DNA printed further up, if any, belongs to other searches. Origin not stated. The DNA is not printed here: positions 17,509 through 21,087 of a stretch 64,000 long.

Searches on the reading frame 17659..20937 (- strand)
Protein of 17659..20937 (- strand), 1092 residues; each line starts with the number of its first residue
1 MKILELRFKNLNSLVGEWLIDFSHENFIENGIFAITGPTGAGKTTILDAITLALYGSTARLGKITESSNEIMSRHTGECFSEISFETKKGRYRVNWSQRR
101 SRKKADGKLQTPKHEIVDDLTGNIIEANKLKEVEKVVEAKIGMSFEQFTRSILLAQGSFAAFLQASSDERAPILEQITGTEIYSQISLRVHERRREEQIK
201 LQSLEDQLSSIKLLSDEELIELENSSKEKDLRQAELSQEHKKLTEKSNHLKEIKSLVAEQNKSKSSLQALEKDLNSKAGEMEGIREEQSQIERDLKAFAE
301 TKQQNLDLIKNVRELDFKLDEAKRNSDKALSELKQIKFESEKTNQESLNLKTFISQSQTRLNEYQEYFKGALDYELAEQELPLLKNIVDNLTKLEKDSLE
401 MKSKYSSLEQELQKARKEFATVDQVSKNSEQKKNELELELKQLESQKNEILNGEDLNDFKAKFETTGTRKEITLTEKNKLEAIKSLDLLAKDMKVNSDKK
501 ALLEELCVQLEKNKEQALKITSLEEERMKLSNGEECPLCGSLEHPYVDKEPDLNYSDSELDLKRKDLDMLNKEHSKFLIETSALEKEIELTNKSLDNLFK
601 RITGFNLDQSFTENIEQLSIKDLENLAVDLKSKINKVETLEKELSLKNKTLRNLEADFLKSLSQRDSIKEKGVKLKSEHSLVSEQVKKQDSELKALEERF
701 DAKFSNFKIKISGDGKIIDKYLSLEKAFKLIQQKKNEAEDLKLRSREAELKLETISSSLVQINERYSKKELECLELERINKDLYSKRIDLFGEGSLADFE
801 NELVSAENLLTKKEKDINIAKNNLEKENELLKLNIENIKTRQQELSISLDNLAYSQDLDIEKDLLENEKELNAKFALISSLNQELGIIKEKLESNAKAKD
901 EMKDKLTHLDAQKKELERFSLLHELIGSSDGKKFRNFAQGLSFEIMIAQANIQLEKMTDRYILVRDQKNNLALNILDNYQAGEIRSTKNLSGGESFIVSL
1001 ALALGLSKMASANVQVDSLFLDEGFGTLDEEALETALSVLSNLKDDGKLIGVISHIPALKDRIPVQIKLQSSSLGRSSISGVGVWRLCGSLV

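Call 75: search_protein_families(library=pfam, proteins=[window:17659-20937:-], max_evalue=0.00001)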
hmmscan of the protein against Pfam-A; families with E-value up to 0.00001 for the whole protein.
window:17659-20937:- (1092 aa): 3 families
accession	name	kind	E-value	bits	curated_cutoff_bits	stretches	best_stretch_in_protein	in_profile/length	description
PF13476.12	AAA_23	-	2.8e-28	100.4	27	1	6-211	2-196/201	AAA domain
PF13558.12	SbcC_Walker_B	-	8.1e-12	45.7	27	1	965-1041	4-89/90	SbcC/RAD50-like, Walker B motif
PF13555.12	AAA_29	-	4.5e-07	30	27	1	28-58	20-50/61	P-loop containing region of AAA domain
